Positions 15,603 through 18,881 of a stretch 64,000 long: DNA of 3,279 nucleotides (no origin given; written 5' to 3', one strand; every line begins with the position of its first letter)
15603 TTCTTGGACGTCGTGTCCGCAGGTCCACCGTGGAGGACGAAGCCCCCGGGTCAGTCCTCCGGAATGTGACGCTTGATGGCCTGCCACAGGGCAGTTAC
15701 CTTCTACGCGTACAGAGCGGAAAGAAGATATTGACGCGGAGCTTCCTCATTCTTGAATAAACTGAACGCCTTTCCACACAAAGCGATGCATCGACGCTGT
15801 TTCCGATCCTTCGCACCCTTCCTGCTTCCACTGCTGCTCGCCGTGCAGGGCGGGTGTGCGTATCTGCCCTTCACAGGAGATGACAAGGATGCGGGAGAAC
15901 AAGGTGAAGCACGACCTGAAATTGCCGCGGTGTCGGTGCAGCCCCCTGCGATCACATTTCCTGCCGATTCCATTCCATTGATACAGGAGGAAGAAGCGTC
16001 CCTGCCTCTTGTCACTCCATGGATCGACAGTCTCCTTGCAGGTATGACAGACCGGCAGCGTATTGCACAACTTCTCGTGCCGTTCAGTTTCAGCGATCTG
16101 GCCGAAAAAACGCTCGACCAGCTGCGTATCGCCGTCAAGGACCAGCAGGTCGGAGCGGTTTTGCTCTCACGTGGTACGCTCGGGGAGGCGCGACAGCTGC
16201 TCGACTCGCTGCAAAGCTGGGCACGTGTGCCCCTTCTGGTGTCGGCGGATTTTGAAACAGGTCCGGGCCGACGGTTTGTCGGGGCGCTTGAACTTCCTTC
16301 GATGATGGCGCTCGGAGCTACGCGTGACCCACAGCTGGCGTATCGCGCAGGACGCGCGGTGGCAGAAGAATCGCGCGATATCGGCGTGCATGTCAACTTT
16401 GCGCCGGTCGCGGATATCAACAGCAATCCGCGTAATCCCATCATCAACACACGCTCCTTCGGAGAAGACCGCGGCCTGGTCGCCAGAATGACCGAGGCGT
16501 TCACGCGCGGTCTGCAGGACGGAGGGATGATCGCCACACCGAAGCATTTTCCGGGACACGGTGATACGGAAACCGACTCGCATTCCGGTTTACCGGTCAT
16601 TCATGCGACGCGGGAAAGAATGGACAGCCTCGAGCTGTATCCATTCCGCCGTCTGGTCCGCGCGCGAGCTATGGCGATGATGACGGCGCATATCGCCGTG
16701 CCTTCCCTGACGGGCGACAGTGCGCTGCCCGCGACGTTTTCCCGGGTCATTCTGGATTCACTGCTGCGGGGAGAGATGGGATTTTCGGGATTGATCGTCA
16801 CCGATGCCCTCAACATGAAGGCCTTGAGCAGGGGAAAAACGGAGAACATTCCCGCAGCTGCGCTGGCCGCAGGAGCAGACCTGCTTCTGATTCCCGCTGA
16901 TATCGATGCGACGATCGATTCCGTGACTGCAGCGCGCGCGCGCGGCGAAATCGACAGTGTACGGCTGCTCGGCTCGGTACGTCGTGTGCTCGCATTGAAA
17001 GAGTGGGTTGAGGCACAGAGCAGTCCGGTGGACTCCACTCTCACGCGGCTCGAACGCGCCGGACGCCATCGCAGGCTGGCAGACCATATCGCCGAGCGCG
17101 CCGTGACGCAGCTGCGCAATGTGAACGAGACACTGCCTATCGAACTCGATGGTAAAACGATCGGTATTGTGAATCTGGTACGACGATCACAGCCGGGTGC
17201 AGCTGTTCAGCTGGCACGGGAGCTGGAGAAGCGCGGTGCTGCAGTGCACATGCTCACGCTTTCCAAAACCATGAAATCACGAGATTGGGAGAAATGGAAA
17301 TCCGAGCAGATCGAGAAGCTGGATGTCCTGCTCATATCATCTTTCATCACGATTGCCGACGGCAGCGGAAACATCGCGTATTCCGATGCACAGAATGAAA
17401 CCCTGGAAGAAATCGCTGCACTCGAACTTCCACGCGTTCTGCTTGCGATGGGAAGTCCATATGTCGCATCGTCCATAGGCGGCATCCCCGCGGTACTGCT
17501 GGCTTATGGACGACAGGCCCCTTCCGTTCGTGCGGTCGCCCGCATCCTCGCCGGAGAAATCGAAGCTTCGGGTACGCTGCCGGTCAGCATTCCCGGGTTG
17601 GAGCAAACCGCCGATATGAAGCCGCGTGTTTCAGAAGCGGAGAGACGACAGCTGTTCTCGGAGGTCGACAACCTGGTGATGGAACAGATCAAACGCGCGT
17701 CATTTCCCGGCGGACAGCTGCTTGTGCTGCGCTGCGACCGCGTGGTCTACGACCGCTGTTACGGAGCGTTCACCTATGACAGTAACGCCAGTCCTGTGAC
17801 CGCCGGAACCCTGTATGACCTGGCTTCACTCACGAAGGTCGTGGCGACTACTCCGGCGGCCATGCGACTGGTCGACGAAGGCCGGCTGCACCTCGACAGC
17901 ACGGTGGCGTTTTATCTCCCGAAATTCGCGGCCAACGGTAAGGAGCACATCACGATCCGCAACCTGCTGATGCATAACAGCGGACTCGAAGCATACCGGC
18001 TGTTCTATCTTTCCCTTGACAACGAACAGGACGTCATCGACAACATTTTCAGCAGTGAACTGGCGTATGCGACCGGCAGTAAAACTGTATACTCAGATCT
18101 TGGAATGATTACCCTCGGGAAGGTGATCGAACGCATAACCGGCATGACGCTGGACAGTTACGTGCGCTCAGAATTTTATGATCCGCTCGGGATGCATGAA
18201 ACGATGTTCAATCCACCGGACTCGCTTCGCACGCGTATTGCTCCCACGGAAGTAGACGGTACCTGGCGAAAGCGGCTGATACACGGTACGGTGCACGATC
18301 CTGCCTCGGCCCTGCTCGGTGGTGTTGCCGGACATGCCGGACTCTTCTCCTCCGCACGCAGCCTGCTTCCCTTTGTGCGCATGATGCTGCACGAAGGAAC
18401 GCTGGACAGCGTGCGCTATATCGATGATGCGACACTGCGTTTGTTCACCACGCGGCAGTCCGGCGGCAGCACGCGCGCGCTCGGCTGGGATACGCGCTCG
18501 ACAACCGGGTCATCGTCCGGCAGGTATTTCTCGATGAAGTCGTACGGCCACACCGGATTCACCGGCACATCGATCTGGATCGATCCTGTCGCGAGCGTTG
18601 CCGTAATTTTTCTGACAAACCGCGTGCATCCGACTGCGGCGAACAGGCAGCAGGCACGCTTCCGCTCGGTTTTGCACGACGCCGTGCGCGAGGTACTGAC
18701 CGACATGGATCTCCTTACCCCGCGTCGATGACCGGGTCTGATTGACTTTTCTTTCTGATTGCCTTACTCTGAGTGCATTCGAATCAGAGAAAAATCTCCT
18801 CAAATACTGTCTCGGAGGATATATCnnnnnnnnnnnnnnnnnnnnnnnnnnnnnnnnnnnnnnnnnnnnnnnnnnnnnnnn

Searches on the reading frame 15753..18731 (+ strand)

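Call 33: search_protein_families(library=pfam, proteins=[window:15753-18731:+], max_evalue=0.001)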
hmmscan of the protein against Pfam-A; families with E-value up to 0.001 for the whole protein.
window:15753-18731:+ (992 aa): 3 families
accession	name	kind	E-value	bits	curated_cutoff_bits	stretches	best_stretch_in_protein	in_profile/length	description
PF00933.27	Glyco_hydro_3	-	1.1e-77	262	27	1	101-414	3-315/316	Glycosyl hydrolase family 3 N terminal domain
PF00144.29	Beta-lactamase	-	2.7e-65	221.2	27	1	639-970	2-323/329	Beta-lactamase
PF01915.27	Glyco_hydro_3_C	-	2.4e-08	34.6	31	1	454-620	4-176/200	Glycosyl hydrolase family 3 C-terminal domain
